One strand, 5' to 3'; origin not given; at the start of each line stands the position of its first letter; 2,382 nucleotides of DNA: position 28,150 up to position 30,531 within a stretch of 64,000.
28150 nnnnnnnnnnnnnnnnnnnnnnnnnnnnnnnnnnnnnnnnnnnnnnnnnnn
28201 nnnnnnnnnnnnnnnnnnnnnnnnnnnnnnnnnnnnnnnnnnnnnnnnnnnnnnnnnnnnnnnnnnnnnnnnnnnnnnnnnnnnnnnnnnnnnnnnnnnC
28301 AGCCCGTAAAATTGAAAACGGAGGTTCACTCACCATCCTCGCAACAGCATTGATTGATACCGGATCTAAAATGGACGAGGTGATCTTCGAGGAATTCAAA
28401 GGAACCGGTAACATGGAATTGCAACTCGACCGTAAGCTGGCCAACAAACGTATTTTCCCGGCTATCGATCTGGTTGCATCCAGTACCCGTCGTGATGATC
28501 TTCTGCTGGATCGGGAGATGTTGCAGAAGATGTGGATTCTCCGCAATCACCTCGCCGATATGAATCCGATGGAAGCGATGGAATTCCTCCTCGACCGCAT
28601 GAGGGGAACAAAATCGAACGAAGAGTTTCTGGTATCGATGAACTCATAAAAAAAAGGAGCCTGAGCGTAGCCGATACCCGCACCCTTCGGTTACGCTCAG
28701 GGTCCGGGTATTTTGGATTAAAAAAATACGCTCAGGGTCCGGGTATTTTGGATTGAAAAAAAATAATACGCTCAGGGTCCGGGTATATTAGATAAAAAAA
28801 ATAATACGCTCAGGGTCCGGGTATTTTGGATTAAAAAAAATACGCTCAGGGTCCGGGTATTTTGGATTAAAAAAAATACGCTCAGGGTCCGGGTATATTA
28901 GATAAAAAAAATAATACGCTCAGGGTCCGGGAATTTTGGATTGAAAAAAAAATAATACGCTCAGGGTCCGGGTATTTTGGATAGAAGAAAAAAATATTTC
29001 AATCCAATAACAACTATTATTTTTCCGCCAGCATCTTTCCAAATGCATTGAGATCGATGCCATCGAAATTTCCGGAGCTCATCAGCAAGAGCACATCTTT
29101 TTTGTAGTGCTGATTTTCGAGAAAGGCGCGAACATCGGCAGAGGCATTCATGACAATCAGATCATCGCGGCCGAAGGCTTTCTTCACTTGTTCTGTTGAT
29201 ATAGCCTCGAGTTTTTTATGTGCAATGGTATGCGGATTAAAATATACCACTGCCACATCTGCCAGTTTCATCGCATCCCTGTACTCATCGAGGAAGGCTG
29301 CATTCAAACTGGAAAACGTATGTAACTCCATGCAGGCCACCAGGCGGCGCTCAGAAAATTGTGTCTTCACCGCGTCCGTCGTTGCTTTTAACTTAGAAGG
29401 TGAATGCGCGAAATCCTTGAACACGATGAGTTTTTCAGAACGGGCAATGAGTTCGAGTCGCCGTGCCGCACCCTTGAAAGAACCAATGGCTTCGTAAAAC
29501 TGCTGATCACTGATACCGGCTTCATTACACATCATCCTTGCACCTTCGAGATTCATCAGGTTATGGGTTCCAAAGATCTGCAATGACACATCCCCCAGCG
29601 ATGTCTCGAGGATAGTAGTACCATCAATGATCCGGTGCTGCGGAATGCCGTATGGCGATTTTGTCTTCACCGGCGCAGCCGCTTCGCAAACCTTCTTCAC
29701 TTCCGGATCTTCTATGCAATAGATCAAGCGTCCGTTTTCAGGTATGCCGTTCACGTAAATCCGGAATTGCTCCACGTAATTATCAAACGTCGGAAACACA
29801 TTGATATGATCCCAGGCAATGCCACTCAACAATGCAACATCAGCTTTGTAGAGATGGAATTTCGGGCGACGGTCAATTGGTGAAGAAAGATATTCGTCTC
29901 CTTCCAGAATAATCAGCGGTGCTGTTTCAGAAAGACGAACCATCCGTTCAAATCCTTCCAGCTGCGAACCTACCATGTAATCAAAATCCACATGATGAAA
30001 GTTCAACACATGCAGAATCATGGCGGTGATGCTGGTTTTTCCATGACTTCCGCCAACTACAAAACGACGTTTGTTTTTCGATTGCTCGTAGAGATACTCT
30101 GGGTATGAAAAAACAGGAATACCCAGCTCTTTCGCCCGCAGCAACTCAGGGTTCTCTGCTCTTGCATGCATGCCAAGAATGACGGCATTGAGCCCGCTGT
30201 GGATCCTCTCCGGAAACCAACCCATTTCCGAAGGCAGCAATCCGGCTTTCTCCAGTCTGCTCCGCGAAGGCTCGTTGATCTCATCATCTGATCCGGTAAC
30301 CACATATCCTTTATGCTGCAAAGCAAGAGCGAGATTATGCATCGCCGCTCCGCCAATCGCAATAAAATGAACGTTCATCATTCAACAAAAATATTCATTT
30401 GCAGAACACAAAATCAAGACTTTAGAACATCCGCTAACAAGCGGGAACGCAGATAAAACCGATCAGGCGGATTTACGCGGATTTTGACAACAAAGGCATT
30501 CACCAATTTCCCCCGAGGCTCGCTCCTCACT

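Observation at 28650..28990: Eight-copy tandem repeat immediately downstream of rho with a leading segment complementary to the repeat unit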

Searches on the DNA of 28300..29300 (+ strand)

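Call 4: search_rna_families(source=window, start=28300, end=29300, threshold=evalue, max_evalue=10, show_alignments=3)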
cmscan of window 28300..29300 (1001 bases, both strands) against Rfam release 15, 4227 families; matches with E-value up to 10: 7.
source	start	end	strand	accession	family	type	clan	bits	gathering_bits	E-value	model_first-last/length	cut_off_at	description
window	28941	29013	+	RF01586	snoR09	Gene; snRNA; snoRNA; CD-box;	-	19.9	50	6.4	1-84/84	no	small nucleolar RNA snoR09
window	28976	29043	+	RF00204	snoR12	Gene; snRNA; snoRNA; CD-box;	-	18.7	39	1.8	1-83/83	no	Small nucleolar RNA R12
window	28710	28757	+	RF02067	STnc310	Gene; sRNA;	-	17.4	40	2.4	1-61/61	no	Salmonella enterica sRNA STnc310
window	28968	28988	+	RF01111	SBWMV2_UPD-PKk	Cis-reg;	-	17.2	35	2.6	1-21/21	no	Pseudoknot of upstream pseudoknot domain (UPD) of the 3'UTR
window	29218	29257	-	RF04249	mir-310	Gene; miRNA;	CL00137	16.9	48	2.5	20-56/74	no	mir-310 microRNA precursor family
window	28648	28794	+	RF02901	AaHKsRNA41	Gene; sRNA;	-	16.5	97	0.4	1-187/187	no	Aggregatibacter sRNA 41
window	28638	28720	+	RF02625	WsnRNA46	Gene; sRNA;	-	16.5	65.3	4.8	1-151/151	no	Wolbachia sRNA 46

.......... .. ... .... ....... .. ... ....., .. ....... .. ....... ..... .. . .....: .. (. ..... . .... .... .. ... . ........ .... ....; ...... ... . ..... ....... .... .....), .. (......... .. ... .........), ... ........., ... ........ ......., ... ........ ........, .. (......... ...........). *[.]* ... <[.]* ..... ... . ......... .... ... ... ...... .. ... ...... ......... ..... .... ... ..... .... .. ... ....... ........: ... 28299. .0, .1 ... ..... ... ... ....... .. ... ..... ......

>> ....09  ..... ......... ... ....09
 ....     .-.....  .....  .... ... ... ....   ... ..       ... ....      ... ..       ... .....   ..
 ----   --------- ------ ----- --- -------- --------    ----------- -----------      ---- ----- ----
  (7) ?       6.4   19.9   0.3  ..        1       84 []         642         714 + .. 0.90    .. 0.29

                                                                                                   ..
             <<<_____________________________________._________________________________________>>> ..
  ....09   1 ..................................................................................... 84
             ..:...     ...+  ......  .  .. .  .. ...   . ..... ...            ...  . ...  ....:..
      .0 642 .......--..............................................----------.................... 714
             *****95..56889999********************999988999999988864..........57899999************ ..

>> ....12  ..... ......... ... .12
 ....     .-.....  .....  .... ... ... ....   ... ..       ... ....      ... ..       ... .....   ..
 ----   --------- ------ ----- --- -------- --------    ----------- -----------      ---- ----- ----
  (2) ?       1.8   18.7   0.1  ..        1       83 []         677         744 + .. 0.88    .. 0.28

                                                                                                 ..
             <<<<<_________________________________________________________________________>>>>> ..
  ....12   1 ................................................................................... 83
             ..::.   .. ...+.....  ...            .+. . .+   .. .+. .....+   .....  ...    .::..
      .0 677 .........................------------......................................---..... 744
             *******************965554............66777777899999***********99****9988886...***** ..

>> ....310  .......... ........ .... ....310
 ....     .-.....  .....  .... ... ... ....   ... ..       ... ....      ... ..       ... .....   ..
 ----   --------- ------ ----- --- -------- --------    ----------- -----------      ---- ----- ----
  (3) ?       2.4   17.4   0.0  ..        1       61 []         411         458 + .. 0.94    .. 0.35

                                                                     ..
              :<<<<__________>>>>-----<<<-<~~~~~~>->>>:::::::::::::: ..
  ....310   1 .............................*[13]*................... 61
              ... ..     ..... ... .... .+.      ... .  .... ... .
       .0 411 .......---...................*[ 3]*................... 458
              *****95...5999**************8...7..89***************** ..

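Call 56: search_dna_similar(query=window:28650-28810:+, collection=plasmids, mode=distant, max_evalue=0.01, max_rows=10)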
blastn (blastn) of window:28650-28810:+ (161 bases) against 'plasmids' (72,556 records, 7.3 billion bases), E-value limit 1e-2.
No match.

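Call 57: search_dna_similar(query=window:28650-28810:+, collection=phages, mode=distant, max_evalue=0.01, max_rows=10)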
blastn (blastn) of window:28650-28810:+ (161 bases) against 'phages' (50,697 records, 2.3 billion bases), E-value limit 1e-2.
No match.

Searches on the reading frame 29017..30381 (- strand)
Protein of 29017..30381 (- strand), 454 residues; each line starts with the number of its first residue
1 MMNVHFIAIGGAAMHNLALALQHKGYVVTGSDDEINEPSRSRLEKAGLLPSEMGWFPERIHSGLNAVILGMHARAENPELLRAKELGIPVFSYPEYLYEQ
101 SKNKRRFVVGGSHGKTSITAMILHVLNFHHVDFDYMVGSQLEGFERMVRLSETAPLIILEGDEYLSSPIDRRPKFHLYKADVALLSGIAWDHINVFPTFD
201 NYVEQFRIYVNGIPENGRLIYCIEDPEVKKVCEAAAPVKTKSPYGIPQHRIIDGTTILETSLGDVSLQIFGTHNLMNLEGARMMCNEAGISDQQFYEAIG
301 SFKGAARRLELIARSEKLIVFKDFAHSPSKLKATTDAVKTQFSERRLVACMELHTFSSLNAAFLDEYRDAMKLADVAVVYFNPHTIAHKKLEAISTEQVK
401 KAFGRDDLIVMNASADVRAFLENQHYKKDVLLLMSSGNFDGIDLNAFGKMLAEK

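Call 7: search_protein_families(library=pfam, proteins=[window:29017-30381:-])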
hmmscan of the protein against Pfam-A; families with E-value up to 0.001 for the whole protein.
window:29017-30381:- (454 aa): 3 families
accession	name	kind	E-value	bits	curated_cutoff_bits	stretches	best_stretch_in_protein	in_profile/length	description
PF01225.30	Mur_ligase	-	3e-12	47.2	21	1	4-104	2-94/95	Mur ligase family, catalytic domain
PF08245.18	Mur_ligase_M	-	2.1e-11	44.6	24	1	109-281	1-196/200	Mur ligase middle domain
PF02875.26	Mur_ligase_C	-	4.4e-08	34.4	28.4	1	307-437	1-127/127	Mur ligase, glutamate ligase domain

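Call 10: find_encoding_contigs(protein=window:29017-30381:-, flank=3000, max_places=10)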
Protein window:29017-30381:- (454 aa): no gene with exactly this product is on record in the collection.

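Call 42: find_homologous_proteins(query=window:29017-30381:-, max_evalue=1e-150)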
Query window:29017-30381:- (454 aa): 7923 proteins with E <= 1e-150 among 8000 candidates; the best 120 are listed.
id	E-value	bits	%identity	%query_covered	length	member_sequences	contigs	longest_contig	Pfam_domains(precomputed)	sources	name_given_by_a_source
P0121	0.0e+0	1016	99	100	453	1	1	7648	PF02875.27,PF08245.19,PF01225.31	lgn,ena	-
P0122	4.6e-283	957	93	100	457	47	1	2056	PF02875.27,PF08245.19,PF01225.31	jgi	jgi:UDP-N-acetylmuramate: L-alanyl-gamma-D-glutamyl-meso-diaminopimelate ligase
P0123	4.3e-277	937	90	100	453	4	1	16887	PF02875.27,PF08245.19,PF01225.31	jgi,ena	-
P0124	4.8e-272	921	90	100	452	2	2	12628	PF02875.27,PF08245.19,PF01225.31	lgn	-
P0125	1.5e-271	919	88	100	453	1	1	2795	PF02875.27,PF08245.19,PF01225.31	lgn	-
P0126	2.0e-269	912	89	100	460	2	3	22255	PF02875.27,PF08245.19,PF01225.31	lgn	-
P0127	3.2e-260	882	84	100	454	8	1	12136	PF02875.27,PF08245.19,PF01225.31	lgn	-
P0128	9.0e-260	880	86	99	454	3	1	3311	PF02875.27,PF08245.19,PF01225.31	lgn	-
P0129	4.4e-223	759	75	98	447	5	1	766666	PF02875.27,PF08245.19,PF01225.31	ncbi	-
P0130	8.9e-223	758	74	98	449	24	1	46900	PF02875.27,PF08245.19,PF01225.31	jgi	jgi:UDP-N-acetylmuramate: L-alanyl-gamma-D-glutamyl-meso-diaminopimelate ligase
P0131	3.4e-222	756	74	98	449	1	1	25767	PF02875.27,PF08245.19,PF01225.31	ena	-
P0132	9.2e-222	755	92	80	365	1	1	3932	PF02875.27,PF08245.19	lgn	-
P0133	2.7e-221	753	73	98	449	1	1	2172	PF02875.27,PF08245.19,PF01225.31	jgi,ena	-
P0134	1.3e-220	751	74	100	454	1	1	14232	PF02875.27,PF08245.19,PF01225.31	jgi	-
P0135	1.9e-220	751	74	100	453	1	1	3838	PF02875.27,PF08245.19,PF01225.31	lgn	-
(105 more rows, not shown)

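Call 43: find_encoding_contigs(protein=P0121, flank=3000, max_places=5)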
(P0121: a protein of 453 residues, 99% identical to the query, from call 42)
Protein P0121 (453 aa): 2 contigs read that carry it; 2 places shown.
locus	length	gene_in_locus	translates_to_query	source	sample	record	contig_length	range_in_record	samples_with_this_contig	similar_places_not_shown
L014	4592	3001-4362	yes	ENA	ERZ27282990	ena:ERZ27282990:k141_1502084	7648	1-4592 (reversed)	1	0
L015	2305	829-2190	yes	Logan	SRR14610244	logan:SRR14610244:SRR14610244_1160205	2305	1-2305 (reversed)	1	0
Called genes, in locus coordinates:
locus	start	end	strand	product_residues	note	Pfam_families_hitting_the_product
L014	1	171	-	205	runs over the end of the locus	PF04511:DER1 (weak), PF01694:Rhomboid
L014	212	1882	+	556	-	PF13567:DUF4131, PF03772:Competence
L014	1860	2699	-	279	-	PF00753:Lactamase_B, PF23023:Anti-Pycsar_Apyc1 (weak)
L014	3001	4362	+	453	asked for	PF01225:Mur_ligase, PF08245:Mur_ligase_M, PF02875:Mur_ligase_C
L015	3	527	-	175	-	?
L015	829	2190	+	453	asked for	PF01225:Mur_ligase, PF08245:Mur_ligase_M, PF02875:Mur_ligase_C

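Call 44: find_encoding_contigs(protein=P0122, flank=3000, max_places=5)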
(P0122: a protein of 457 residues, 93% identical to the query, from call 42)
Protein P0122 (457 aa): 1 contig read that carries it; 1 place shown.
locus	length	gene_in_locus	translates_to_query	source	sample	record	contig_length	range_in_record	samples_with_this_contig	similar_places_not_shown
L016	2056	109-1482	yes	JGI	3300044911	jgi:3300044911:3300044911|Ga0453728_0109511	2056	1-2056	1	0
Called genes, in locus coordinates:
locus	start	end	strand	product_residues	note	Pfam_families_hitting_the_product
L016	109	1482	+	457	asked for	PF01225:Mur_ligase, PF08245:Mur_ligase_M, PF02875:Mur_ligase_C (weak)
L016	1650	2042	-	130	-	PF00006:ATP-synt_ab (weak)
